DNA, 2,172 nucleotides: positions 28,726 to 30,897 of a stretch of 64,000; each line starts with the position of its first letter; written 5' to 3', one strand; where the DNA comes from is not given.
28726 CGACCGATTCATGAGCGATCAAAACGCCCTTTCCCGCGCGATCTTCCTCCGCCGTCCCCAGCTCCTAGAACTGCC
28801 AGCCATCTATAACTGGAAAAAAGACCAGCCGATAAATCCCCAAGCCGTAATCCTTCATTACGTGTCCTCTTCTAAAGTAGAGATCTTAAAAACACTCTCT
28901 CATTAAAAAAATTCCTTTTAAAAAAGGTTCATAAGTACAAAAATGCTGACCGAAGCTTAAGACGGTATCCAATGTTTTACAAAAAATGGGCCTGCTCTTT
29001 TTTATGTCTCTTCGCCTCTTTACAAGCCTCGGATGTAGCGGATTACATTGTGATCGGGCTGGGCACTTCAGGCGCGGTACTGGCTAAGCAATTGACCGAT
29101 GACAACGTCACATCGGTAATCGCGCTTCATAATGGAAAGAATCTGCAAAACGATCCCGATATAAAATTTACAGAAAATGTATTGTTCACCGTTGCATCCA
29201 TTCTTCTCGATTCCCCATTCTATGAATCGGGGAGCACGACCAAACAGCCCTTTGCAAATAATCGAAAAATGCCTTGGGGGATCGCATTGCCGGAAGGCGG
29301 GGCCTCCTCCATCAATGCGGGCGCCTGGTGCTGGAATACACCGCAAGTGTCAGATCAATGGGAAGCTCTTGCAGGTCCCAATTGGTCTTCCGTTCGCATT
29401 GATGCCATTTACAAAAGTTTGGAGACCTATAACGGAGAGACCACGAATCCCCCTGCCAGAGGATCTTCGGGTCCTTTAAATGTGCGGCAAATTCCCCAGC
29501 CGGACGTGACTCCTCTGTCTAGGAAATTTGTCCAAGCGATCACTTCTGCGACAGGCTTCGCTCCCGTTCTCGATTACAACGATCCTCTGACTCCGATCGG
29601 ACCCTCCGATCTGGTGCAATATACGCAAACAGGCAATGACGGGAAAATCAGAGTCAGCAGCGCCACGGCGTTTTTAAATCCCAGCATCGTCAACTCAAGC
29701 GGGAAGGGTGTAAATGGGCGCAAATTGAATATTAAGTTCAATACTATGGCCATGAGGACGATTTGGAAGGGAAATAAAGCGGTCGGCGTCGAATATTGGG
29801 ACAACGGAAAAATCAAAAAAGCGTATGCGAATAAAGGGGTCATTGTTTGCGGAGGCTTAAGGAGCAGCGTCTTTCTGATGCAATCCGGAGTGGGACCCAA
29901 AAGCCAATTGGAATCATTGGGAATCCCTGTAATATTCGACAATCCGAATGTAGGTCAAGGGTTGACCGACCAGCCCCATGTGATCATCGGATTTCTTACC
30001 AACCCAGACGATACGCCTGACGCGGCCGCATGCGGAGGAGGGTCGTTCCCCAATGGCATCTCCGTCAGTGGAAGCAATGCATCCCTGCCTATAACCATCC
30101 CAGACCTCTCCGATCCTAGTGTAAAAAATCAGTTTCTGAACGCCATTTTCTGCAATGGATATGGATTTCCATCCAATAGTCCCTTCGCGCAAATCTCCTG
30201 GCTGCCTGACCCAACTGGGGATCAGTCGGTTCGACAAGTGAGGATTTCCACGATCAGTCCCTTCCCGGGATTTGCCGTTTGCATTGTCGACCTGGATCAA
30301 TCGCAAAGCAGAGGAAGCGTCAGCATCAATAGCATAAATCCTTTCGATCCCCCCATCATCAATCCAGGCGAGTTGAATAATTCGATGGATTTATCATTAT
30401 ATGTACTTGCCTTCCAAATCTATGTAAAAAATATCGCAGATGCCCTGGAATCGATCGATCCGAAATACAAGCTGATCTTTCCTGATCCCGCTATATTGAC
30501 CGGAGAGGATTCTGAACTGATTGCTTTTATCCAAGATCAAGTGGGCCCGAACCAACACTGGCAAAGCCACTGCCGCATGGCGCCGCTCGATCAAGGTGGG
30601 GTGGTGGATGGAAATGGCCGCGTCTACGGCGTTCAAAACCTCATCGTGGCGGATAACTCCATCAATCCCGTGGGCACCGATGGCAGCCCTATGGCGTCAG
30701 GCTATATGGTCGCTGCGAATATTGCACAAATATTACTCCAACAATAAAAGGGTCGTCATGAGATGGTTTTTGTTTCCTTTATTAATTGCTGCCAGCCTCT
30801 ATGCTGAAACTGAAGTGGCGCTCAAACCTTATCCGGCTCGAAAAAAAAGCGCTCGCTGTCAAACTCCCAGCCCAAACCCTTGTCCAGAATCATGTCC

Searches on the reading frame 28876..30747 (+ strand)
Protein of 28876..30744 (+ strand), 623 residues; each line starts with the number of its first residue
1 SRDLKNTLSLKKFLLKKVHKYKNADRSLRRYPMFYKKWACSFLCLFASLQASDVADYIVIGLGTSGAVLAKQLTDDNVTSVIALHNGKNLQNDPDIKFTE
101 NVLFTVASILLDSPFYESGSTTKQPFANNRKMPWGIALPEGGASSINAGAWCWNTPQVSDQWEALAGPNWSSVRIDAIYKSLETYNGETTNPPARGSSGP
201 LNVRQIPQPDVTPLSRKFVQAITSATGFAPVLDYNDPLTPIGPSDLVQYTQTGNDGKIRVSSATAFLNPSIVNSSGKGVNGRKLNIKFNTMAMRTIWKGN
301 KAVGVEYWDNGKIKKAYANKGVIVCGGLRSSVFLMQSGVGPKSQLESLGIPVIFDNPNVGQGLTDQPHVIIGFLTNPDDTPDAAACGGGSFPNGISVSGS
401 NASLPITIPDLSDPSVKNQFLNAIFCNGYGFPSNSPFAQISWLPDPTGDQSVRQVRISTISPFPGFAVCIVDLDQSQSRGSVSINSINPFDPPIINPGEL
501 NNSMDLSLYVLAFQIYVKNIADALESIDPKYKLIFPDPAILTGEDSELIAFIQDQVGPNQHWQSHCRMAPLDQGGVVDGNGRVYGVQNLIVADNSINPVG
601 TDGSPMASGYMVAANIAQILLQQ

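Call 16: search_protein_families(library=pfam, proteins=[window:28876-30744:+], max_evalue=0.001)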
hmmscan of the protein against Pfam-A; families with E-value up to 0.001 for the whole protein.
window:28876-30744:+ (623 aa): 2 families
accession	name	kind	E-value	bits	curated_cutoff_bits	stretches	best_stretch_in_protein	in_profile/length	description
PF05199.19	GMC_oxred_C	-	6.1e-23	82.4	24.6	1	477-613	2-139/139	GMC oxidoreductase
PF00732.25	GMC_oxred_N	-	1.6e-18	67.7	23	1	56-367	2-217/218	GMC oxidoreductase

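Call 70: find_encoding_contigs(protein=window:28972-30747:+, flank=10000, max_places=3)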
Protein window:28972-30747:+ (591 aa): 1 contig read that carries it; 1 place shown.
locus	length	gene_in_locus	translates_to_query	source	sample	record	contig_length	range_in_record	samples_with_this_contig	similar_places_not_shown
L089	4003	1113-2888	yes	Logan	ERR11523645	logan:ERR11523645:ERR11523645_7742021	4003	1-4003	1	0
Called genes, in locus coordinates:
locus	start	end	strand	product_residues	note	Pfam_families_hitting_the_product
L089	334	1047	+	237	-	-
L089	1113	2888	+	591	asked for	PF00732:GMC_oxred_N, PF05199:GMC_oxred_C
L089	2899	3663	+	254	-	PF13505:OMP_b-brl (weak)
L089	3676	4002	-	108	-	?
